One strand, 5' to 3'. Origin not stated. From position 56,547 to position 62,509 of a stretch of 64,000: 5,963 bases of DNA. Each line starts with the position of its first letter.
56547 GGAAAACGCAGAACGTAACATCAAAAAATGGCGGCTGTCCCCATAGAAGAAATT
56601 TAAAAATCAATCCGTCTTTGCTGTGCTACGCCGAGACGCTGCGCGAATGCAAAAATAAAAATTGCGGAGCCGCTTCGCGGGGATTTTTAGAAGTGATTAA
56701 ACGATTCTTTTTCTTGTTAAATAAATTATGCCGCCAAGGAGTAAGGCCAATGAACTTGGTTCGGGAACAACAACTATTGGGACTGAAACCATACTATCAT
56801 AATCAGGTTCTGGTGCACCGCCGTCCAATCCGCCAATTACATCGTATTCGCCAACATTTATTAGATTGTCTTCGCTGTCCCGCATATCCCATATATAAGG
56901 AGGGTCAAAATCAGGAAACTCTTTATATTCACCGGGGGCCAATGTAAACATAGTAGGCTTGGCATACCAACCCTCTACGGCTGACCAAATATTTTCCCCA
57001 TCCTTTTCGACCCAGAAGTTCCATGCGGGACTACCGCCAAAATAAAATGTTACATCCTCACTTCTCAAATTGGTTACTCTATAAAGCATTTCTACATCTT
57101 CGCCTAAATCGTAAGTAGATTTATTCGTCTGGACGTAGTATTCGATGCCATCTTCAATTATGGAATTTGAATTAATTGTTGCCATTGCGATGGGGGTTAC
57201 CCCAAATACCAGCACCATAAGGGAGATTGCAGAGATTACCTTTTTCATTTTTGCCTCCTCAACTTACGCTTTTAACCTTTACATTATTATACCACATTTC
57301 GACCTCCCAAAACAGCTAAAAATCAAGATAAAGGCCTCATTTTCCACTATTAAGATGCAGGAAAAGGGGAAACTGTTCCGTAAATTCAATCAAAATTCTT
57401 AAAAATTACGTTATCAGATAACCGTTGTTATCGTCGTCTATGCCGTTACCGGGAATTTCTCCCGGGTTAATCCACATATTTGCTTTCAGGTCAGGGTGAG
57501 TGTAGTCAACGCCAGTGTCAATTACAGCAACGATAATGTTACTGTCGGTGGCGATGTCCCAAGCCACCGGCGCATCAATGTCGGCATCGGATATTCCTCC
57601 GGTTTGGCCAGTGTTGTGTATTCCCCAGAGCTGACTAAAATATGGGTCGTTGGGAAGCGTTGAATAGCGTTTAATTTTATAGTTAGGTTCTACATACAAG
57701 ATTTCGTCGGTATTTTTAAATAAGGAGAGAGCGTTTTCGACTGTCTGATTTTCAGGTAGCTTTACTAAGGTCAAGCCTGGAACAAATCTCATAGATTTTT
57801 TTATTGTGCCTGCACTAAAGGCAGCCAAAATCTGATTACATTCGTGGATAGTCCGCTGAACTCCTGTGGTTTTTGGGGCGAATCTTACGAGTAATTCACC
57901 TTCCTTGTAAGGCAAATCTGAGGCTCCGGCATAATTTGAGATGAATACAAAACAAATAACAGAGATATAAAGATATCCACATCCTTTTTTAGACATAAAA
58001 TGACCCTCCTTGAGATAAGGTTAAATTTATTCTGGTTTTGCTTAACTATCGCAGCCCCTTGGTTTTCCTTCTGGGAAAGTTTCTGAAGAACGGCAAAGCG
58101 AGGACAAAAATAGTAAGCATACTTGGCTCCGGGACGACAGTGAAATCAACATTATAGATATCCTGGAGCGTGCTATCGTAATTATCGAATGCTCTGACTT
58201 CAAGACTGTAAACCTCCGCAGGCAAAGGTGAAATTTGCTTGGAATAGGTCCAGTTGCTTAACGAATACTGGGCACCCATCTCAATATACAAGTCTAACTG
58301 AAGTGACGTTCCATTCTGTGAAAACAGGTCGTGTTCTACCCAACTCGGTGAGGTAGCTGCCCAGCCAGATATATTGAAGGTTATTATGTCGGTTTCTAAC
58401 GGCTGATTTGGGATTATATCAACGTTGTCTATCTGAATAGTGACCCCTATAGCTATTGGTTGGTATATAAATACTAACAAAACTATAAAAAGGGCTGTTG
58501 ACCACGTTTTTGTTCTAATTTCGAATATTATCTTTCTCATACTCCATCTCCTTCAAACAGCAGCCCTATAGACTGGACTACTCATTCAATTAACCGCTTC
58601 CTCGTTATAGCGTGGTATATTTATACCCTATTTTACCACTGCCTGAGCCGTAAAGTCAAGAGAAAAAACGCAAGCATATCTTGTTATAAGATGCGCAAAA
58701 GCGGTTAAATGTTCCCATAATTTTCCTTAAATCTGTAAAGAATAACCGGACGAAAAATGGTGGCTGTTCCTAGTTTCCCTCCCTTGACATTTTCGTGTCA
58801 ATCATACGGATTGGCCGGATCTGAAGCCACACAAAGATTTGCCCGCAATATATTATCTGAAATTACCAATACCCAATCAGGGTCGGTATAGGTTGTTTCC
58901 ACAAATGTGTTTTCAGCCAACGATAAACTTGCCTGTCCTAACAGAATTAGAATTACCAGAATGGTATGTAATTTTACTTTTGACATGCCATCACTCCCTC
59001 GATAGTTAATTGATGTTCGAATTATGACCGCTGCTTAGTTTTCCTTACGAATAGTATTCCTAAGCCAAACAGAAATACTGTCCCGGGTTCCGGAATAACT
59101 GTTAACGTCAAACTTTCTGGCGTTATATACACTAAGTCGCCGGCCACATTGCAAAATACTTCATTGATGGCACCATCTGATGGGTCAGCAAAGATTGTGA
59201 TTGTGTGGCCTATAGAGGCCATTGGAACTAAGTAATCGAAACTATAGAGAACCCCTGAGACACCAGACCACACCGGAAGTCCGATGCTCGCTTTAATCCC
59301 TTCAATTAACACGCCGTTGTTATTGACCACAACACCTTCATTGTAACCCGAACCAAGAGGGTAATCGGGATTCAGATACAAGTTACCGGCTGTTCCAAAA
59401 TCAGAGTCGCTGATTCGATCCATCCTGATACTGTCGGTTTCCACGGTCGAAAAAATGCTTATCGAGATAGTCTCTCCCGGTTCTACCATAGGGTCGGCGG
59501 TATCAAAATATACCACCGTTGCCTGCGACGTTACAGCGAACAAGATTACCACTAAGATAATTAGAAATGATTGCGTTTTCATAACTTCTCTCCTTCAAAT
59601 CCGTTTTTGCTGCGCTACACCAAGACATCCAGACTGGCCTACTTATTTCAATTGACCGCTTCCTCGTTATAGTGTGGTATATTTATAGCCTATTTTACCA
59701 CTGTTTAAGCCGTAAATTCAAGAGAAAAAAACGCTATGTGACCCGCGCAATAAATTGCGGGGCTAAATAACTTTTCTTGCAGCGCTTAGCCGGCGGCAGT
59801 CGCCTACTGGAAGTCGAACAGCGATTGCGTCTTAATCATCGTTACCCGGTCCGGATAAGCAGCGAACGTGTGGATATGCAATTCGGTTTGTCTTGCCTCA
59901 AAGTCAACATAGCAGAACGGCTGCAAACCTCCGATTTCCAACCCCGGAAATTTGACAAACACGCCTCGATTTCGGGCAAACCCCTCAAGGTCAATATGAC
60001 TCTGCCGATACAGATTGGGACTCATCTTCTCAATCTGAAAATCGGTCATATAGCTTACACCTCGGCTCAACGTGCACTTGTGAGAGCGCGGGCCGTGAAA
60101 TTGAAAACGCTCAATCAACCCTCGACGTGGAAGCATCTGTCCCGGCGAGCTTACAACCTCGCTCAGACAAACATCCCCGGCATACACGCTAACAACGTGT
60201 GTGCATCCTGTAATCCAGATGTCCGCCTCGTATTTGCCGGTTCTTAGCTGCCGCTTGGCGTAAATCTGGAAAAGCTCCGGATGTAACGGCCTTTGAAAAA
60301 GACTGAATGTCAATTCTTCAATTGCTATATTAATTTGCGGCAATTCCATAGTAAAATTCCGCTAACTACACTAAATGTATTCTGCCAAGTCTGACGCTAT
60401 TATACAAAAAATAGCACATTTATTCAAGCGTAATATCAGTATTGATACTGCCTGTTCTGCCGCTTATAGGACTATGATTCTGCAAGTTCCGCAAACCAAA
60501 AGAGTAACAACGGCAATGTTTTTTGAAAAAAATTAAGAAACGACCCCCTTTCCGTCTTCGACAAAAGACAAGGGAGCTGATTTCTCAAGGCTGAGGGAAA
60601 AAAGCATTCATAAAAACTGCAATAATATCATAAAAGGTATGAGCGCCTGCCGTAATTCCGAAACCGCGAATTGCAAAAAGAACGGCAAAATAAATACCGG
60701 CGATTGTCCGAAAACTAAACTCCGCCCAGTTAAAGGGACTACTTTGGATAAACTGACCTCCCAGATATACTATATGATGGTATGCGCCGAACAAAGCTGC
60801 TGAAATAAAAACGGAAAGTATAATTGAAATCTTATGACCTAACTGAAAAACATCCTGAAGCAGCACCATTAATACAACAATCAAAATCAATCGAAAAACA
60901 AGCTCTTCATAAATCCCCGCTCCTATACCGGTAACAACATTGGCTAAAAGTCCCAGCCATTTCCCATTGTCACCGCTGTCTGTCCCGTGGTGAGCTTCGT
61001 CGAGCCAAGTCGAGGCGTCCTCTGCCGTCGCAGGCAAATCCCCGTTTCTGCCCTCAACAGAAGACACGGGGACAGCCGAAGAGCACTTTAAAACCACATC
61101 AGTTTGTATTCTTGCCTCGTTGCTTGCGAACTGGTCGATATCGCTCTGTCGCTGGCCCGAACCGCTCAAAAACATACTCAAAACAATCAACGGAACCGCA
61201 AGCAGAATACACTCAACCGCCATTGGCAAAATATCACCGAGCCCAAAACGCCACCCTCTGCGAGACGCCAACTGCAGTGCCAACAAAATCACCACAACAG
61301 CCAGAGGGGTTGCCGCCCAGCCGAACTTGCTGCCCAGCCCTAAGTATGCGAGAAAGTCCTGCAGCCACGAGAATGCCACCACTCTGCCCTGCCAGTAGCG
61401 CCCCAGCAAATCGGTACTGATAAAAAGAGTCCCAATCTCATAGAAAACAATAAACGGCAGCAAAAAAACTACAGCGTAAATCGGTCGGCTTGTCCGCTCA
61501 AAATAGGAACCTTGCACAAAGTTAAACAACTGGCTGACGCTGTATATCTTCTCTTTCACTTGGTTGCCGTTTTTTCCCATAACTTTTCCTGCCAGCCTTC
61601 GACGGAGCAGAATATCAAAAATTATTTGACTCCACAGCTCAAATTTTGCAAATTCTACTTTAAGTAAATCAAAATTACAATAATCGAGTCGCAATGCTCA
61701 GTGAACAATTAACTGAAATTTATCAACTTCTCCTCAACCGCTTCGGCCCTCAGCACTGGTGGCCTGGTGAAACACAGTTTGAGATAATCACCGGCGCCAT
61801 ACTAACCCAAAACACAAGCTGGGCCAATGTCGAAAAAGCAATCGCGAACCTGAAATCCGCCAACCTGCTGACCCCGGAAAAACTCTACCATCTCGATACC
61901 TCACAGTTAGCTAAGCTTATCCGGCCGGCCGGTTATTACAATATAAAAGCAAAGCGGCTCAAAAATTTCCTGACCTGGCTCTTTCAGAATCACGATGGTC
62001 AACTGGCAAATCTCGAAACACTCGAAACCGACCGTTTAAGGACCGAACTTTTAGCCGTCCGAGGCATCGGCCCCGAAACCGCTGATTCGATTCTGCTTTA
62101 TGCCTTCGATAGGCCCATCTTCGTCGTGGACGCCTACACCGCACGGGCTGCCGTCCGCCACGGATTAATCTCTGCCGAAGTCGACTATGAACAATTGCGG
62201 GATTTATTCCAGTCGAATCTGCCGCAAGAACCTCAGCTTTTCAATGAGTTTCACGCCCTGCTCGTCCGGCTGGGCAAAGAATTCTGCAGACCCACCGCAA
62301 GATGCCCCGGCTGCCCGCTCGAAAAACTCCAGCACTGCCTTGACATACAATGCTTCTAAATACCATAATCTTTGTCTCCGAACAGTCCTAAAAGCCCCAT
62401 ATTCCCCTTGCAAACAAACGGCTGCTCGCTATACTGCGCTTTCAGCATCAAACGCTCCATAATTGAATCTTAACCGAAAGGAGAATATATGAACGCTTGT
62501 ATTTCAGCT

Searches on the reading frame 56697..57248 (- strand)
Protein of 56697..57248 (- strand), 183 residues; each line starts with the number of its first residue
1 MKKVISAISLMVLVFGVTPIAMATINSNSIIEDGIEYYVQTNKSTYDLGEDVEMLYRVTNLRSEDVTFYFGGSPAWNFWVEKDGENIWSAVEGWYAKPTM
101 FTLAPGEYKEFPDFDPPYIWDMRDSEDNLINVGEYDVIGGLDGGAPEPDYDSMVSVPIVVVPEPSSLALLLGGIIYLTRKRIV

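Call 10: search_protein_families(library=pfam, proteins=[window:56697-57248:-])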
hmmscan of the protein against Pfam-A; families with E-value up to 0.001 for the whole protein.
window:56697-57248:- (183 aa): 1 family
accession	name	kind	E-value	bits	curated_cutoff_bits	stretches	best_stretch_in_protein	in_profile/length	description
PF12690.13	BsuPI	-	0.00014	22.2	22.9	1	40-111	2-76/101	Intracellular proteinase inhibitor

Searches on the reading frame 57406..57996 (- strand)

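Call 10: search_protein_families(library=pfam, proteins=[window:57406-57996:-])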
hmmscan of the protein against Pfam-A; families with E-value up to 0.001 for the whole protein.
window:57406-57996:- (196 aa): 3 families
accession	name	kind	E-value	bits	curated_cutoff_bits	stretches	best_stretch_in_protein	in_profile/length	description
PF22148.1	Fervidolysin_NPro-like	-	1.4e-07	32.2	21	1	22-105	7-81/81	Fervidolysin N-terminal prodomain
PF00082.27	Peptidase_S8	-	2.9e-05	24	21.8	1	152-175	2-25/288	Subtilase family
PF16361.10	Peptidase_S8_N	-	0.00072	20.5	30.5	0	78-111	69-102/142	N-terminal of Subtilase family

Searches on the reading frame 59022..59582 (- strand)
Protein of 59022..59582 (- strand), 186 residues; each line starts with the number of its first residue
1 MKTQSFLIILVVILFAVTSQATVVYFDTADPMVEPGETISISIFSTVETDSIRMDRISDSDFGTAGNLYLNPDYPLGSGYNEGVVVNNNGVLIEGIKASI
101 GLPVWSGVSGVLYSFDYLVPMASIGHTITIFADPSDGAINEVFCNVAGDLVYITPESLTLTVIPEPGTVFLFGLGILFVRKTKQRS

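Call 10: search_protein_families(library=pfam, proteins=[window:59022-59582:-])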
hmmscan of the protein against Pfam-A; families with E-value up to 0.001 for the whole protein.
window:59022-59582:- (186 aa): 1 family
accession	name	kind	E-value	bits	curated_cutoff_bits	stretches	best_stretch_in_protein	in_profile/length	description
PF07589.16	PEP-CTERM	-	0.0001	22.7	20.7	1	163-178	2-18/24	PEP-CTERM motif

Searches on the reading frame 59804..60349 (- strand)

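Call 10: search_protein_families(library=pfam, proteins=[window:59804-60349:-])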
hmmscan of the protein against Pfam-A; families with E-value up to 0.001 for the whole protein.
window:59804-60349:- (181 aa): 1 family
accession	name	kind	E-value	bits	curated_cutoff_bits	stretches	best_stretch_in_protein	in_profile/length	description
PF10936.14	DUF2617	-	3e-09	37.6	22.3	1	27-177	25-159/160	Protein of unknown function DUF2617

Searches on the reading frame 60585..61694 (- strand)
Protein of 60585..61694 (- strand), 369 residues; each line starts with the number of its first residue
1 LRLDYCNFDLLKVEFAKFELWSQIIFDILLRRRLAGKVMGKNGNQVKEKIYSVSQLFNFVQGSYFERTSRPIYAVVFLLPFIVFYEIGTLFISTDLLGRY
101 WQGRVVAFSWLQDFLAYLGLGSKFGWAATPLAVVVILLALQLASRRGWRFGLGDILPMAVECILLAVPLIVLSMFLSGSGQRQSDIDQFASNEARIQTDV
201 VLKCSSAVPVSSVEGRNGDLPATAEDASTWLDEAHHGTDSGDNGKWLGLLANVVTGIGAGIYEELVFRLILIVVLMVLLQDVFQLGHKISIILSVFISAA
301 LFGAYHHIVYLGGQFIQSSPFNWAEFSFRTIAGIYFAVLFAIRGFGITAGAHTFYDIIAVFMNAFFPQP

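Call 10: search_protein_families(library=pfam, proteins=[window:60585-61694:-])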
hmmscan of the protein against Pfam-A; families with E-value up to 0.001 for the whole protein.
window:60585-61694:- (369 aa): 1 family
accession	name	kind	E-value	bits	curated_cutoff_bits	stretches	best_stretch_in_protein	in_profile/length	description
PF02517.21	Rce1-like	-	3.2e-08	34.2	22.4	1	249-358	5-93/93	Type II CAAX prenyl endopeptidase Rce1-like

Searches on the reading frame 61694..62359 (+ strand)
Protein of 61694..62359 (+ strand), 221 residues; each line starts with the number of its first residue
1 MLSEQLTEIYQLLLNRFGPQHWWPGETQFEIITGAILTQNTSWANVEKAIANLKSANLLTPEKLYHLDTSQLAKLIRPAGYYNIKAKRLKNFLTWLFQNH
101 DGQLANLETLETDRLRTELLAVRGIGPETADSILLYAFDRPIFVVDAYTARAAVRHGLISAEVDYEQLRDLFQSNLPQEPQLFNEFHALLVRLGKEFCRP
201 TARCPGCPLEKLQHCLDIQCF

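Call 117: search_protein_families(library=pfam, proteins=[window:61694-62359:+], max_evalue=0.01)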
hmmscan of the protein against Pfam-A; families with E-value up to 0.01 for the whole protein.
window:61694-62359:+ (221 aa): 3 families
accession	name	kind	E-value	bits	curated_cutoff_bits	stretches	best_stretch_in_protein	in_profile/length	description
PF00730.31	HhH-GPD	-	4e-18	66.2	26.2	1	34-177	2-107/108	HhH-GPD superfamily base excision DNA repair protein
PF00633.29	HHH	-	2.5e-05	24.3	24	1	116-136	10-30/30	Helix-hairpin-helix motif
PF14520.12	HHH_5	-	0.0067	17.3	27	0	118-134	36-52/57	Helix-hairpin-helix domain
